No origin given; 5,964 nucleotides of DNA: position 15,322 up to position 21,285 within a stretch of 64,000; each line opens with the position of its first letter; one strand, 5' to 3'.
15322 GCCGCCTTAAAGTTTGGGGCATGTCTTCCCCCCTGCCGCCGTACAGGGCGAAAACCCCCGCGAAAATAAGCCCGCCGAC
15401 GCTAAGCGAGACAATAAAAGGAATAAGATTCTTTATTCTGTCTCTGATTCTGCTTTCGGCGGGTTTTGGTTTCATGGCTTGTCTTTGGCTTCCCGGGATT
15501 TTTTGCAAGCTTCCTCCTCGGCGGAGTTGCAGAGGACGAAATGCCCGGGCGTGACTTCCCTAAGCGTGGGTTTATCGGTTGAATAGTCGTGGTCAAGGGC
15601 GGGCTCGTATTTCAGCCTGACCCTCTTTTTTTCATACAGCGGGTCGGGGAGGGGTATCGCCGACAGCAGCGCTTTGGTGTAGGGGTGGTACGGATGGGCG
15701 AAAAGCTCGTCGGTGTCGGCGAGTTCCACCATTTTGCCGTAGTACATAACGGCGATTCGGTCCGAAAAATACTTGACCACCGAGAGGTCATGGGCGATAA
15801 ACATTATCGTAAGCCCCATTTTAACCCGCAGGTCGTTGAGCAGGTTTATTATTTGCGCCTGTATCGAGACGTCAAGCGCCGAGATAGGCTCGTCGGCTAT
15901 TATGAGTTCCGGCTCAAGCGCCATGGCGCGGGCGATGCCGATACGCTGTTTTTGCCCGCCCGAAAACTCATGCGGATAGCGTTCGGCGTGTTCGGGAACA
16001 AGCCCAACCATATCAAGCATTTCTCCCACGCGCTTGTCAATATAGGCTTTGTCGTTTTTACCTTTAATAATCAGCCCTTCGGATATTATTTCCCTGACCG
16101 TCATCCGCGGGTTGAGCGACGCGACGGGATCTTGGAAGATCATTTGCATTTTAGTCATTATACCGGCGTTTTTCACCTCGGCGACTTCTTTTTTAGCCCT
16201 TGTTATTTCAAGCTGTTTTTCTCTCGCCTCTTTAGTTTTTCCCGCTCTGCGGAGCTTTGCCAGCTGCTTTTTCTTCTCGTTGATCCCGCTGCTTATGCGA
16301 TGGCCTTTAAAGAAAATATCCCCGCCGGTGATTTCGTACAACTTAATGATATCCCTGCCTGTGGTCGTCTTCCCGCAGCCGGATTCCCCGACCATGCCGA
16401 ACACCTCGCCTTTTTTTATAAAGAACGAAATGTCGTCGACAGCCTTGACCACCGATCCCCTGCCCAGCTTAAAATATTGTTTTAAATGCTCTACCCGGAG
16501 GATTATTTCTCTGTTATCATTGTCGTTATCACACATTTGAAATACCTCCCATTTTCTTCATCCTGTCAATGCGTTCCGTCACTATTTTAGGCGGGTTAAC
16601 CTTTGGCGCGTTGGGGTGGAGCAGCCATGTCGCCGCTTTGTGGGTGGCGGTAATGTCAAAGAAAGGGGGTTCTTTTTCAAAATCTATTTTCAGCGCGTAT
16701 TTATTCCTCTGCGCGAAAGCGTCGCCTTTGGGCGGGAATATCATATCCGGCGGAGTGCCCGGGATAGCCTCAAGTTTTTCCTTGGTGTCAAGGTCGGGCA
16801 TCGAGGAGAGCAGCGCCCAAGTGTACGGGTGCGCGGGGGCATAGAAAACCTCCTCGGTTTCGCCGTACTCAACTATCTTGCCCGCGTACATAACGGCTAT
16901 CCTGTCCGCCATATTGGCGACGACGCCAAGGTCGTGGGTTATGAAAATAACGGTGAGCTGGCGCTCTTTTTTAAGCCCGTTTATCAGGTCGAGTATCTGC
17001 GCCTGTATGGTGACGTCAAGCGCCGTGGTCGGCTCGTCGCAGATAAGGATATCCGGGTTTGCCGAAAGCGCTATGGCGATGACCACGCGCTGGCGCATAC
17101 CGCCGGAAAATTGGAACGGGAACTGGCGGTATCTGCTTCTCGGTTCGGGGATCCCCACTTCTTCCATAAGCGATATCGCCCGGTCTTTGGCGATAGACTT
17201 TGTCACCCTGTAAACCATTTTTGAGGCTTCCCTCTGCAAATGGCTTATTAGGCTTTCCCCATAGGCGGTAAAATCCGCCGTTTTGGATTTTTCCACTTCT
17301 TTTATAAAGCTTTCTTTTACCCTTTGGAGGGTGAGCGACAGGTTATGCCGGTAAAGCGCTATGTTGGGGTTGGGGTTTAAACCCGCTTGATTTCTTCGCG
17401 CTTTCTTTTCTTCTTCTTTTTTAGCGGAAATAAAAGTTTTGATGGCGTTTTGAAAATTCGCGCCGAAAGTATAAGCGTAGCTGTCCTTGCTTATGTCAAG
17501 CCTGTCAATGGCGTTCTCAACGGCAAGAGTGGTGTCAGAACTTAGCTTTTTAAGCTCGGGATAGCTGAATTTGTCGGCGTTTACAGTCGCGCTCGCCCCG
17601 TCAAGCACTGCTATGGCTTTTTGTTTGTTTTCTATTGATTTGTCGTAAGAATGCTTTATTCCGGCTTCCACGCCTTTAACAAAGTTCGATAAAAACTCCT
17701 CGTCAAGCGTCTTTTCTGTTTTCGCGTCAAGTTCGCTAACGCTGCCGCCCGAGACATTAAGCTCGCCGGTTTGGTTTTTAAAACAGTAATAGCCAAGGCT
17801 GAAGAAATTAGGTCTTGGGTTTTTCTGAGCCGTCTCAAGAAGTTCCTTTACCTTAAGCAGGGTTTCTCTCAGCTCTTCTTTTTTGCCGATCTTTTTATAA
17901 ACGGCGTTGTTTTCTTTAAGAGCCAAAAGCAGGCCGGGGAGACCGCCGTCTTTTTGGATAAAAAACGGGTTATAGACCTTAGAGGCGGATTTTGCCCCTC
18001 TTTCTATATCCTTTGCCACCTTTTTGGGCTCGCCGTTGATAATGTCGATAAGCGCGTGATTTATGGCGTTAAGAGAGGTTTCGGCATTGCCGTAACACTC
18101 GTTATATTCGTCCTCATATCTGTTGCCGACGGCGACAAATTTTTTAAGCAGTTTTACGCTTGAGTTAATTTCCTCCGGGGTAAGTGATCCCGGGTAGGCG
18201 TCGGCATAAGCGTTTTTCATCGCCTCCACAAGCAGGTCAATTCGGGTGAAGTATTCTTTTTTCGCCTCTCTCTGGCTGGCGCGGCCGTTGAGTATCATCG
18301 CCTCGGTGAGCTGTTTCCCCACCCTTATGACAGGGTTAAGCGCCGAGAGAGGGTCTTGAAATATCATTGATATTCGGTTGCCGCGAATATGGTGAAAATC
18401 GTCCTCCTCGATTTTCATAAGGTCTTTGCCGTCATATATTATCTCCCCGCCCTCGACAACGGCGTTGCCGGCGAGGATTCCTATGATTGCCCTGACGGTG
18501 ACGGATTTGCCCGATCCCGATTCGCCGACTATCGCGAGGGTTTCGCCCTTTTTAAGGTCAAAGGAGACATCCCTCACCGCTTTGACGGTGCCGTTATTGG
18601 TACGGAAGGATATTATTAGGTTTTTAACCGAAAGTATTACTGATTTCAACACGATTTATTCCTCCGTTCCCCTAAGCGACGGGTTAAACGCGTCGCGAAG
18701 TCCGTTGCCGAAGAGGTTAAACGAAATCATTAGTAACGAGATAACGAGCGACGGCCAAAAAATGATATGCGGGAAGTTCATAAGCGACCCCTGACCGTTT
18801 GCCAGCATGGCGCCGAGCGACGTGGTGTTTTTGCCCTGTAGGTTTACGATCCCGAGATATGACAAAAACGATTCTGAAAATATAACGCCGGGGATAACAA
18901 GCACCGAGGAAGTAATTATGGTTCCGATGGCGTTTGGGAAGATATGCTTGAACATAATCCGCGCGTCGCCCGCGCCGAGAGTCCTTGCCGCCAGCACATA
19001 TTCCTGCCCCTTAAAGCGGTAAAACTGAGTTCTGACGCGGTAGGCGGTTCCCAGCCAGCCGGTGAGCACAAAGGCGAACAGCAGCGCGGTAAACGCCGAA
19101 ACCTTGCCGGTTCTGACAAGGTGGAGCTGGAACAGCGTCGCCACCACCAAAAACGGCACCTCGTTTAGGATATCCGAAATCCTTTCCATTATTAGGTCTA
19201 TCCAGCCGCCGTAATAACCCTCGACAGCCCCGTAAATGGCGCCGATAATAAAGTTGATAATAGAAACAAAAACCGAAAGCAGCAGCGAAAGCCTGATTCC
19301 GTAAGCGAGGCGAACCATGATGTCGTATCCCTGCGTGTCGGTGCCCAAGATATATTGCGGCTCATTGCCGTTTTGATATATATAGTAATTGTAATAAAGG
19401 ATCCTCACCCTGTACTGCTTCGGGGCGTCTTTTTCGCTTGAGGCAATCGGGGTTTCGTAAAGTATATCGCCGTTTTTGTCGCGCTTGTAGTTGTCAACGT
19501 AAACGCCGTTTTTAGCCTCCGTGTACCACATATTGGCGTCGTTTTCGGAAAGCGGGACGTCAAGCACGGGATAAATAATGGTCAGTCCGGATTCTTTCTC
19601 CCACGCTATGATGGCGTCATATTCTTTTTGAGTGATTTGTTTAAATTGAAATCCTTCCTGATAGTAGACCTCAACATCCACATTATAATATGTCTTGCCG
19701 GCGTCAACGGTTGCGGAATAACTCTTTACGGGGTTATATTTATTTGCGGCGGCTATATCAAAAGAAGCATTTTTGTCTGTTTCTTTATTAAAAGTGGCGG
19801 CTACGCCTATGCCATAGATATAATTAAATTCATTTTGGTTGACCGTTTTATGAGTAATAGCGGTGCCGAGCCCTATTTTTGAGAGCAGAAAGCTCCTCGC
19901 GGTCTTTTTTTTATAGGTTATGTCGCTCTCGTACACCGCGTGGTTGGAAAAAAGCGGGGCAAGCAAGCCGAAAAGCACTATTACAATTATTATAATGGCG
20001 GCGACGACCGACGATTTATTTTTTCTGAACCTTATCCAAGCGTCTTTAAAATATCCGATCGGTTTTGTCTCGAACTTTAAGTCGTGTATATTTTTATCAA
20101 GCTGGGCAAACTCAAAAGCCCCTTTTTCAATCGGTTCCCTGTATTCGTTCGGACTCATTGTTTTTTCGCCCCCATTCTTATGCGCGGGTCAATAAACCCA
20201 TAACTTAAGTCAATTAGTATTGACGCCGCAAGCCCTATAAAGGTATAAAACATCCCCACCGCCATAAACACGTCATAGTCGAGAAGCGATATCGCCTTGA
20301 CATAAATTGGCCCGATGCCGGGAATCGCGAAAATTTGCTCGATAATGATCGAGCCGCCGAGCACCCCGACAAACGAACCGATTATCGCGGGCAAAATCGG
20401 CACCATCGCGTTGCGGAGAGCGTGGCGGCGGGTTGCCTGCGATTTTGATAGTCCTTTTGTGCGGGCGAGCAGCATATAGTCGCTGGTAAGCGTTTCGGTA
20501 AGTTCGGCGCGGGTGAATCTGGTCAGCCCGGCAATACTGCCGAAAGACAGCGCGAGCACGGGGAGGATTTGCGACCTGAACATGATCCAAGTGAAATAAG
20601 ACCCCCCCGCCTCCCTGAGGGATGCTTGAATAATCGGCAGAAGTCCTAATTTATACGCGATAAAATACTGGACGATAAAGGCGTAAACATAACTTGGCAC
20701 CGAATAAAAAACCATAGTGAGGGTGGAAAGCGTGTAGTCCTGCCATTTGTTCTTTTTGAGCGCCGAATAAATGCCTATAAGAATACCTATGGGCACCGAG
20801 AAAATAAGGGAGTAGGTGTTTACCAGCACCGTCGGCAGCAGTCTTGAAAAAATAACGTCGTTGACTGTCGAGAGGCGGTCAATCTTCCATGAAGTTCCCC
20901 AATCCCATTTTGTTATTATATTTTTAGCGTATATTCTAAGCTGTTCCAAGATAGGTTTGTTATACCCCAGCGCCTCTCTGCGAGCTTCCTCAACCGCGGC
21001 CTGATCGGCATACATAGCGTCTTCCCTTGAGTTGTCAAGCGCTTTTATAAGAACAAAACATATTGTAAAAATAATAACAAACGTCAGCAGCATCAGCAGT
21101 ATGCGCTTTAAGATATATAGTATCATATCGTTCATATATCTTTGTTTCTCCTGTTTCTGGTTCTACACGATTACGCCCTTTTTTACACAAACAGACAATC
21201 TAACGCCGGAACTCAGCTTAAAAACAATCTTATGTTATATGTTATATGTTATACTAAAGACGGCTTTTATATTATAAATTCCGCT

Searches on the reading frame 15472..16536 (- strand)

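Call 13: search_protein_families(library=pfam, proteins=[window:15472-16536:-], max_evalue=0.00001)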
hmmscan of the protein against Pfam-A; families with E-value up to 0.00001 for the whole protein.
window:15472-16536:- (354 aa): 2 families
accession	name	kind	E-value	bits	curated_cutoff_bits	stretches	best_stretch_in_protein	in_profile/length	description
PF00005.33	ABC_tran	-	3.6e-27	96.1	25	1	34-218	2-136/137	ABC transporter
PF08352.17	oligo_HPY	-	3.3e-09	37.4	27.1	1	270-312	1-42/65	Oligopeptide/dipeptide transporter, C-terminal region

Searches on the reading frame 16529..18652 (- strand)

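Call 13: search_protein_families(library=pfam, proteins=[window:16529-18652:-], max_evalue=0.00001)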
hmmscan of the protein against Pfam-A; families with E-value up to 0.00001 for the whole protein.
window:16529-18652:- (707 aa): 4 families
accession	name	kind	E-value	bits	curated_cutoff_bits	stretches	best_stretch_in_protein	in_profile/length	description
PF00005.33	ABC_tran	-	8.9e-28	98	25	2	27-129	2-80/137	ABC transporter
PF08352.17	oligo_HPY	-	3.1e-14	53.5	27.1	1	594-654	1-62/65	Oligopeptide/dipeptide transporter, C-terminal region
PF13304.12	AAA_21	-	2.4e-09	38.1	27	1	404-578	110-303/304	AAA domain, putative AbiEii toxin, Type IV TA system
PF02463.25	SMC_N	-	2e-06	27.8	40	1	37-587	25-211/220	RecF/RecN/SMC N terminal domain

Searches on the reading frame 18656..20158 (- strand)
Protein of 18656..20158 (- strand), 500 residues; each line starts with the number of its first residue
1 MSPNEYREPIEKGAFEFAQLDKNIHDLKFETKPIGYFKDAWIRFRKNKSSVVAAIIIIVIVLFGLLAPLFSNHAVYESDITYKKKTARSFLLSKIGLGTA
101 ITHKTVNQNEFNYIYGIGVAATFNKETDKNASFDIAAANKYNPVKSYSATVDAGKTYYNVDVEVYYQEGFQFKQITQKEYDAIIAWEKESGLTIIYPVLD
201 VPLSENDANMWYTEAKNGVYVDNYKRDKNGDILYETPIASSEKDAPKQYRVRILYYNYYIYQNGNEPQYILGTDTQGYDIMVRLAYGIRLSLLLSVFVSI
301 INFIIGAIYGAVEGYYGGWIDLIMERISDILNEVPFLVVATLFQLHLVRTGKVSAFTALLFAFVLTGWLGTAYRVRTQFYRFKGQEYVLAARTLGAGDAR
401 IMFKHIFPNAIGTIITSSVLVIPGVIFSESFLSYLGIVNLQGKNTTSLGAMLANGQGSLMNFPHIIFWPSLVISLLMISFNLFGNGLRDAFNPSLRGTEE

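Call 13: search_protein_families(library=pfam, proteins=[window:18656-20158:-], max_evalue=0.00001)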
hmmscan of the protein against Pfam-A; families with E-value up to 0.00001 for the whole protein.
window:18656-20158:- (500 aa): 2 families
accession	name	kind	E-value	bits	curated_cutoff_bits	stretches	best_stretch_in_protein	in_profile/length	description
PF00528.27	BPD_transp_1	-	1.6e-22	80.6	26.4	1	306-496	5-183/184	Binding-protein-dependent transport system inner membrane component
PF12911.12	OppC_N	-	1.2e-13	51.1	23.9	1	36-82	2-48/53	N-terminal TM domain of oligopeptide transport permease C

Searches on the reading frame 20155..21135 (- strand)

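Call 49: search_protein_families(library=ncbifam, proteins=[window:20155-21135:-], max_evalue=1e-10)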
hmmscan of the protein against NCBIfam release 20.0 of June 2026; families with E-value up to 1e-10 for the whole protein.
window:20155-21135:- (326 aa): 12 families
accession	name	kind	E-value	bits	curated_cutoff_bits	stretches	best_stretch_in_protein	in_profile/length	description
NF045471.1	Opp3B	equivalog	5e-75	252.8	480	1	4-322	1-305/308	oligopeptide ABC transporter permease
NF045472.1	Opp4B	equivalog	7.4e-61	206.2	450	1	4-320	1-319/319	oligopeptide ABC transporter permease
NF045470.1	Opp2B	equivalog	1.2e-56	192.2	350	1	11-320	1-300/300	nickel ABC transporter permease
NF011661.0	PRK15081.1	equivalog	8.2e-49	166.7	463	1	4-321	1-305/306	glutathione ABC transporter permease GsiC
NF007008.0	PRK09471.1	equivalog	6.7e-48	163.7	388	1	4-320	1-305/306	oligopeptide ABC transporter permease OppB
NF045469.1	Opp1B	equivalog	2.4e-44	152.1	380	1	4-320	1-307/307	nickel/cobalt ABC transporter permease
TIGR02789.1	nickel_nikB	equivalog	1.9e-43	149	447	1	4-322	1-311/314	nickel ABC transporter permease subunit NikB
NF007677.0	PRK10352.1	equivalog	1.6e-40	139.2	433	1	4-323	1-310/314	nickel ABC transporter permease subunit NikB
NF008161.0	PRK10914.1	equivalog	7.3e-35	120.7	590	2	188-321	204-337/339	dipeptide ABC transporter permease DppB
NF043081.1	MMSYN1_0165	equivalog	6.1e-34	117.7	350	1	91-321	167-386/388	oligopeptide ABC transporter permease OppB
NF011690.0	PRK15110.1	equivalog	3.2e-26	92.5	432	1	187-310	181-304/321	putrescine export ABC transporter permease SapB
NF011712.0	PRK15133.1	subfamily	1.1e-25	90.3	445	1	48-321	86-361/364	microcin C ABC transporter permease YejB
